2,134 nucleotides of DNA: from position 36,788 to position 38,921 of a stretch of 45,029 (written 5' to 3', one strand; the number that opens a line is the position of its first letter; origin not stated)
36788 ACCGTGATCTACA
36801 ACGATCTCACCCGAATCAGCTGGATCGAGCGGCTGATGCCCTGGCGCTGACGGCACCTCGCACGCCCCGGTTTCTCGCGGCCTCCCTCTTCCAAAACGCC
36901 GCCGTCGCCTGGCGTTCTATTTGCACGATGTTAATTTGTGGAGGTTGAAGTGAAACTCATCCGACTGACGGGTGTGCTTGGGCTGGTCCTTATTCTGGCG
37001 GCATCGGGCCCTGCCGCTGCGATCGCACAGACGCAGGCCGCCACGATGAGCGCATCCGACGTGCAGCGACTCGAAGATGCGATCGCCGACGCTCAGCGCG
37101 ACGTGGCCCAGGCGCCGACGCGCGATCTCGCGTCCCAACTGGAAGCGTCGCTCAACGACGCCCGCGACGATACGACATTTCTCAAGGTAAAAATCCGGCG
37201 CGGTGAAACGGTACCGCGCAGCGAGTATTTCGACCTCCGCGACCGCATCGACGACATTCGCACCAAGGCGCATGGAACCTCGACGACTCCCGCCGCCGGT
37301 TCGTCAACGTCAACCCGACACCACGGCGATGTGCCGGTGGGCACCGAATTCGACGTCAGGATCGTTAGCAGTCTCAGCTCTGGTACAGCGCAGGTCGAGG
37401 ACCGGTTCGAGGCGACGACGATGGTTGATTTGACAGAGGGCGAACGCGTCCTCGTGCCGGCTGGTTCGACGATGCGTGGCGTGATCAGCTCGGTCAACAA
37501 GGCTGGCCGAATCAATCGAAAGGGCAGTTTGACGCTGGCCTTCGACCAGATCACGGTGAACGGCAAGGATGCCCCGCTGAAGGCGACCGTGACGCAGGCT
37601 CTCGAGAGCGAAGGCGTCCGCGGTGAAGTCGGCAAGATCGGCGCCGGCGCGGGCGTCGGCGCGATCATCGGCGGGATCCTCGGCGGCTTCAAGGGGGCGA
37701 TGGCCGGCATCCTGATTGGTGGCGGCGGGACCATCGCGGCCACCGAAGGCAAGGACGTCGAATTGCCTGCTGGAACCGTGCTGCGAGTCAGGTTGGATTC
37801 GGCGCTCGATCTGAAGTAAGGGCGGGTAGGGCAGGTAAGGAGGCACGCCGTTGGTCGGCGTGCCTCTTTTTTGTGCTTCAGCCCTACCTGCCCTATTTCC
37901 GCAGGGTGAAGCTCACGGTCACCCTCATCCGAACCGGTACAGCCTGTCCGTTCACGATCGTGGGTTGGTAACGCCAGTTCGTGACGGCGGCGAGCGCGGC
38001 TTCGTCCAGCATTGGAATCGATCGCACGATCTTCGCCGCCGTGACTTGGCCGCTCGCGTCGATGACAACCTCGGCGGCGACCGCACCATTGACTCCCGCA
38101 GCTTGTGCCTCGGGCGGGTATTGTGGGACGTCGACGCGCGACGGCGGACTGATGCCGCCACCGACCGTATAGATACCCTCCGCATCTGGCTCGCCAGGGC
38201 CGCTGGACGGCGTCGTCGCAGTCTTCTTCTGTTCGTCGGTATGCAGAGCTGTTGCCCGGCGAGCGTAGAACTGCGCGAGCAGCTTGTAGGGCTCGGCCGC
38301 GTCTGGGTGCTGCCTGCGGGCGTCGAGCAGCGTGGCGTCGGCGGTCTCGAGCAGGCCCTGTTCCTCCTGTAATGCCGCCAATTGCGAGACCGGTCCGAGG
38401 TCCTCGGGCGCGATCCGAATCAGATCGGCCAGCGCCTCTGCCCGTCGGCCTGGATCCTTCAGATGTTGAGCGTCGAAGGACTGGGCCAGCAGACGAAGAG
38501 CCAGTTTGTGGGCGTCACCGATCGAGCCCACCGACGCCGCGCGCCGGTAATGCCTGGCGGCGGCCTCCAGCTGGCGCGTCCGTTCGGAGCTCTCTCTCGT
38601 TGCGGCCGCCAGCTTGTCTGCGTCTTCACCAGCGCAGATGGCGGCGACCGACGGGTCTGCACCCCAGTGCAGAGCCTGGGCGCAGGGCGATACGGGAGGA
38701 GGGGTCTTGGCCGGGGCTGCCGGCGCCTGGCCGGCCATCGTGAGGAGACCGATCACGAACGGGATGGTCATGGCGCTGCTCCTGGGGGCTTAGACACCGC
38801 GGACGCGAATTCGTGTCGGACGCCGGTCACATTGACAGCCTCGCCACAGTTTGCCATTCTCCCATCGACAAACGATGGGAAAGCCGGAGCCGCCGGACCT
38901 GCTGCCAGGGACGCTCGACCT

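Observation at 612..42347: Family of intergenic palindromes whose arms are tandem 8-9 nt units, with a different unit at every locus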

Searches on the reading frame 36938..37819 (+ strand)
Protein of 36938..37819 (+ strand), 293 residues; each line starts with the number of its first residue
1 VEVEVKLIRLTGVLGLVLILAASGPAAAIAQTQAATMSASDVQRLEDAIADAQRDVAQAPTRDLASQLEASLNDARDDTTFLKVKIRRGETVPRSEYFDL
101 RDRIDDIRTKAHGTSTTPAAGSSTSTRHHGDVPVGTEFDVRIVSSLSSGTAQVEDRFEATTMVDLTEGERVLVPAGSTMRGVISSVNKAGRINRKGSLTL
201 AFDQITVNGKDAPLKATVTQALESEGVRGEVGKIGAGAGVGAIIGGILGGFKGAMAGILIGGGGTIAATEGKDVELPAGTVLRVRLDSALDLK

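Call 14: search_protein_families(library=pfam, proteins=[window:36938-37819:+])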
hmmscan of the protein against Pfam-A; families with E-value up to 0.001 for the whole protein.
window:36938-37819:+ (293 aa): 0 families

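Call 64: find_homologous_proteins(query=window:36938-37819:+, max_evalue=1e-20)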
Query window:36938-37819:+ (293 aa): 7918 proteins with E <= 1e-20 among 8000 candidates; the best 120 are listed.
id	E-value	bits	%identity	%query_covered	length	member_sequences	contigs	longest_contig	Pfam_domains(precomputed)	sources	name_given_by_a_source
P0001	2.0e-171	586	97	100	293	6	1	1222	-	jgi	jgi:hypothetical protein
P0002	1.4e-163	561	95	98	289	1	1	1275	-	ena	-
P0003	4.0e-151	520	87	99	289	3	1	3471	-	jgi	-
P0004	5.3e-138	477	83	97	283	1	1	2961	-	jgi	jgi:hypothetical protein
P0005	6.3e-137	473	83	97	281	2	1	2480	-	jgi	jgi:hypothetical protein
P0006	2.4e-135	468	82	97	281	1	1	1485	-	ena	-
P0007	2.2e-125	436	75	99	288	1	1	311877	-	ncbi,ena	-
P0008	9.5e-121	420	75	95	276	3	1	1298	-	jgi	jgi:hypothetical protein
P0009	2.2e-119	416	73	99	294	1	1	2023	-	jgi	-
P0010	1.8e-118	413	75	88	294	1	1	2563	-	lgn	-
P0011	5.6e-118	411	72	99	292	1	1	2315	-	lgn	-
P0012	6.3e-118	411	70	98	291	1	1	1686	-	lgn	-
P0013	2.1e-117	409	71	98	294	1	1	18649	-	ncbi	ncbi:MAG: hypothetical protein AB7N65_03435 [Vicinamibacterales bacterium]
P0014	4.1e-116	405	67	99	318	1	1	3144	-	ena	-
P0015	5.9e-116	405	70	99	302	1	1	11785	-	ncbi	-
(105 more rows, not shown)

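Call 65: find_encoding_contigs(protein=P0003, flank=10000, max_places=3)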
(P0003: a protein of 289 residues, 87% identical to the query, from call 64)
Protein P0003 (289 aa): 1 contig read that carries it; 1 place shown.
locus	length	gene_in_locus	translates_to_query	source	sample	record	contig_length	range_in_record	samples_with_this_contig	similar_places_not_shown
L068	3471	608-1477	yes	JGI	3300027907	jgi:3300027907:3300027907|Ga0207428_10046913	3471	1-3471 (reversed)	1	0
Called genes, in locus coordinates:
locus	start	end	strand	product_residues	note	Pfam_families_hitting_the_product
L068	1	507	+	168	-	PF02163:Peptidase_M50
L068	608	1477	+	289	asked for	-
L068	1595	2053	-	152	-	PF03544:TonB_C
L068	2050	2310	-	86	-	-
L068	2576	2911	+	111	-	PF03551:PadR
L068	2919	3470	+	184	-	?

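Call 66: find_encoding_contigs(protein=P0004, flank=10000, max_places=3)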
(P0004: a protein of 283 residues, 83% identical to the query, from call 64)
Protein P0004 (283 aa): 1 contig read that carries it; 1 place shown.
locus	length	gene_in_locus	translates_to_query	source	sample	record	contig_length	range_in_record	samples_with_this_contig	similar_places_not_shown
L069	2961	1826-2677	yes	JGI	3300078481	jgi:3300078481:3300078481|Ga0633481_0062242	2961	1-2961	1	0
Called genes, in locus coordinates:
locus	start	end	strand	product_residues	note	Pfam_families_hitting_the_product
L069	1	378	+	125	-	PF13288:DXPR_C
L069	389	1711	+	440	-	PF02163:Peptidase_M50, PF04495:GRASP55_65 (faint), PF13180:PDZ_2, PF14685:PDZ_Tricorn (faint), PF17820:PDZ_6 (weak), PF00595:PDZ (weak), PF13180:PDZ_2, PF17820:PDZ_6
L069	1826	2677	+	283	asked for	-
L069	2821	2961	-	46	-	?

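Call 67: find_encoding_contigs(protein=P0007, flank=10000, max_places=3)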
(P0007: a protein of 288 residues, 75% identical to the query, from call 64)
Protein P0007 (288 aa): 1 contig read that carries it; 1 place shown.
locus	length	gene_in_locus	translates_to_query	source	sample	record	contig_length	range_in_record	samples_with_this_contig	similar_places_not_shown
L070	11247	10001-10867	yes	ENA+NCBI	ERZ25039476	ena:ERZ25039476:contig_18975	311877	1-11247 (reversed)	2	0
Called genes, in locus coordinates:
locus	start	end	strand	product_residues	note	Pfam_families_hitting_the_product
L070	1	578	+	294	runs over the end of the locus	PF09674:DUF2400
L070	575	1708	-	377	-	PF13439:Glyco_transf_4, PF13579:Glyco_trans_4_4, PF00534:Glycos_transf_1, PF13692:Glyco_trans_1_4, PF13524:Glyco_trans_1_2 (weak)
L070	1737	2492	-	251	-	PF00535:Glycos_transf_2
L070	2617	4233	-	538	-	PF02321:OEP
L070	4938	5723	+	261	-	PF01416:PseudoU_synth_1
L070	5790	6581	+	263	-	PF01255:Prenyltransf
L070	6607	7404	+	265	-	PF01148:CTP_transf_1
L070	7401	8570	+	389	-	PF02670:DXP_reductoisom, PF08436:DXP_redisom_C, PF13288:DXPR_C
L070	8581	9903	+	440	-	PF02163:Peptidase_M50, PF04495:GRASP55_65 (faint), PF13180:PDZ_2 (weak), PF14685:PDZ_Tricorn (faint), PF17820:PDZ_6 (weak), PF00595:PDZ, PF13180:PDZ_2, PF17820:PDZ_6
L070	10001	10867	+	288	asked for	-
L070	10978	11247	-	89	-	?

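Call 68: find_encoding_contigs(protein=P0001, flank=10000, max_places=3)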
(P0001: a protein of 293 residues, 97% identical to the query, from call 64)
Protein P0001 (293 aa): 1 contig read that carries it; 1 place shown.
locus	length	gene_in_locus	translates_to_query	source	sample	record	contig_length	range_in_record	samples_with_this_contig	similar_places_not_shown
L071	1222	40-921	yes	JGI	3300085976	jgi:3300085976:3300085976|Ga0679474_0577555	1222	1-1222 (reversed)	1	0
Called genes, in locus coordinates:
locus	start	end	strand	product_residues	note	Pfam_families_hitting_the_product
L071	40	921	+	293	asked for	-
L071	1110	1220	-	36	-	?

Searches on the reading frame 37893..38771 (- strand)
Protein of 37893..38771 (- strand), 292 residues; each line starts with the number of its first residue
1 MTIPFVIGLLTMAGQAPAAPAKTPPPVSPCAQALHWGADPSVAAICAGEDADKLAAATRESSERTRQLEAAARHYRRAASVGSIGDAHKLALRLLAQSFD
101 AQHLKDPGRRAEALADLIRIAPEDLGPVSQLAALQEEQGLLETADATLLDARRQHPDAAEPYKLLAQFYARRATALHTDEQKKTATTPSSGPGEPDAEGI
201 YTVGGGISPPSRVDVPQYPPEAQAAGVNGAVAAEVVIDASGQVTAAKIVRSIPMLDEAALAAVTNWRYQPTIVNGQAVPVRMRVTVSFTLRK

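Call 14: search_protein_families(library=pfam, proteins=[window:37893-38771:-])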
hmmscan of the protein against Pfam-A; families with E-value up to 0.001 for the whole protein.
window:37893-38771:- (292 aa): 1 family
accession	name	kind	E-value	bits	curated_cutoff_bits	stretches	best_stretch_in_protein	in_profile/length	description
PF03544.19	TonB_C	-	1.8e-21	76.8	24.6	1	216-290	3-79/79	Gram-negative bacterial TonB protein C-terminal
